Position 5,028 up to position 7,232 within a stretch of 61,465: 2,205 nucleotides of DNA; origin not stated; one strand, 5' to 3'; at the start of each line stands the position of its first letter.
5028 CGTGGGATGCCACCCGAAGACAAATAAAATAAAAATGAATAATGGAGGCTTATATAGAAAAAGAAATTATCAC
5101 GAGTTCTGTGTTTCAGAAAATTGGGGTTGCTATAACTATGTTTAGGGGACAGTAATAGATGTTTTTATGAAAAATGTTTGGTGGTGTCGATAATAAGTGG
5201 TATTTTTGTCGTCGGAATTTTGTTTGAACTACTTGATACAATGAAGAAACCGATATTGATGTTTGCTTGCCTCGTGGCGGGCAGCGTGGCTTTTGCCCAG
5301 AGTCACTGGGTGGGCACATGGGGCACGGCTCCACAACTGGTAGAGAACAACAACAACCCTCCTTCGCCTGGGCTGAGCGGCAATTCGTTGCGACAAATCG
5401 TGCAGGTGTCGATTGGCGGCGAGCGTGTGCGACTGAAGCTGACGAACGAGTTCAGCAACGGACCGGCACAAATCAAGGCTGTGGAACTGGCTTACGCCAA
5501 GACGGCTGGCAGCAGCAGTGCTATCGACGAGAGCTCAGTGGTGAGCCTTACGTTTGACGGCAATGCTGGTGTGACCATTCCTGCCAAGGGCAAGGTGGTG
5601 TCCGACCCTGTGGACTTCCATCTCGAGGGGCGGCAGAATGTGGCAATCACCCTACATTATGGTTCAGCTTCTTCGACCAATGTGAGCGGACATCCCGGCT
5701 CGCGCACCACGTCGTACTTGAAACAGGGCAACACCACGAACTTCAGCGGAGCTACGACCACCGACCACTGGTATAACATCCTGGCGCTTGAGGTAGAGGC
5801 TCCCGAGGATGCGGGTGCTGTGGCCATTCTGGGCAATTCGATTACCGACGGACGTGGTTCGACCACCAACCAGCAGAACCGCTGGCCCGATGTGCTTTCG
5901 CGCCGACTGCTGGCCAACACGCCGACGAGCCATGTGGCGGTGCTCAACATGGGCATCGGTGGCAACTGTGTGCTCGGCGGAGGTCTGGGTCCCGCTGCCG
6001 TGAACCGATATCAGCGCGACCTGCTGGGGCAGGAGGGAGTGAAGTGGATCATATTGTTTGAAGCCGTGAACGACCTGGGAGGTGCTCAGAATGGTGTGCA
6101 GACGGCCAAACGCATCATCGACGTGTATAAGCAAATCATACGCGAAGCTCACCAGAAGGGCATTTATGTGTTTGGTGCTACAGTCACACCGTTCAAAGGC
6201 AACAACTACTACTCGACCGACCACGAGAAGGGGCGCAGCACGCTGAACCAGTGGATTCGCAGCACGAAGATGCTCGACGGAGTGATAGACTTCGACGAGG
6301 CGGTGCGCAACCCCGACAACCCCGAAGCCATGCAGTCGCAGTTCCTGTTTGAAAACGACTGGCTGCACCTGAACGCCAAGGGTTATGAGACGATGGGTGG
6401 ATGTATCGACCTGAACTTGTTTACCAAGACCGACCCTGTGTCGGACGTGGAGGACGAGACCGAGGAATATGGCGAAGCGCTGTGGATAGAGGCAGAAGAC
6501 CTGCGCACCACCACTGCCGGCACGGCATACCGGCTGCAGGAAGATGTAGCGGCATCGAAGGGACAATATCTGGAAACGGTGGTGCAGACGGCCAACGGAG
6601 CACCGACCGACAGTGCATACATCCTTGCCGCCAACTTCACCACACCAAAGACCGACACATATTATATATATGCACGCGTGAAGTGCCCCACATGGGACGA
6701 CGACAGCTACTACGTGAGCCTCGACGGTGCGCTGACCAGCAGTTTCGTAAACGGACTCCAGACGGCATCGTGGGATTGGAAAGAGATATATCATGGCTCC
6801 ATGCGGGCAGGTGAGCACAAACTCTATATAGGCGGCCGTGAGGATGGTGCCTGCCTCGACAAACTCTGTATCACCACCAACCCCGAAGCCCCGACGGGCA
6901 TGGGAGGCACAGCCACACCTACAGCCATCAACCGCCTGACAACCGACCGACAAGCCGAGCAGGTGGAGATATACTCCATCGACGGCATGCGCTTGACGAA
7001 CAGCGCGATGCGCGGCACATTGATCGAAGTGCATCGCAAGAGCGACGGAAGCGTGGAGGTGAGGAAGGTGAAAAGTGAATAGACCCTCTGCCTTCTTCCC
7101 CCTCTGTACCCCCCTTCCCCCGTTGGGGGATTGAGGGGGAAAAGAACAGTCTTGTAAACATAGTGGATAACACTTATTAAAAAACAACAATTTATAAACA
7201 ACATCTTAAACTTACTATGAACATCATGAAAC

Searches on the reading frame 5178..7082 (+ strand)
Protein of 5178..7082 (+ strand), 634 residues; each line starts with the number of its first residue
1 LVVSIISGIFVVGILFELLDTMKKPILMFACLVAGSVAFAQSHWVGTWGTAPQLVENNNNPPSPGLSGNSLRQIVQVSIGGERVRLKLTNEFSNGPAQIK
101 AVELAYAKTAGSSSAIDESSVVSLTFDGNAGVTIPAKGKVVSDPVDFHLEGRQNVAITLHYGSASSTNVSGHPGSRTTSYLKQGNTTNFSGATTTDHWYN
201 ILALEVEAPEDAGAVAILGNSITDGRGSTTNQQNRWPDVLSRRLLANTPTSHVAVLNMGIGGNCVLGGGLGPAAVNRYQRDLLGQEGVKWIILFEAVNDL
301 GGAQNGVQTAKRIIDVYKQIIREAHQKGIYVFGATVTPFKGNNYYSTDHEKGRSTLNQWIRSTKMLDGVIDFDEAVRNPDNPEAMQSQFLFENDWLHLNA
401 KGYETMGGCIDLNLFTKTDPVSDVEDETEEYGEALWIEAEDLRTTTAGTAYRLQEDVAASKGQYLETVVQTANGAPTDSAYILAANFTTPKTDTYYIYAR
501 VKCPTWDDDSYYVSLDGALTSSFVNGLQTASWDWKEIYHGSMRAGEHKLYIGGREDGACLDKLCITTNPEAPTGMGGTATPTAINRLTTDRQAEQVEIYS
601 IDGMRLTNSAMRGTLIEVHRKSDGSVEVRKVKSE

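Call 23: search_protein_families(library=pfam, proteins=[window:5178-7082:+], max_evalue=0.0001)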
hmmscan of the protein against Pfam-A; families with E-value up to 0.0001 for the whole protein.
window:5178-7082:+ (634 aa): 2 families
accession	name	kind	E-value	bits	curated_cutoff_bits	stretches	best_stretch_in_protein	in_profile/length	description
PF13472.12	Lipase_GDSL_2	-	4.7e-23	83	32.9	1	218-404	2-177/178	GDSL-like Lipase/Acylhydrolase family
PF00657.28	Lipase_GDSL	-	3.7e-17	63.6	23.6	1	215-407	1-205/208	GDSL-like Lipase/Acylhydrolase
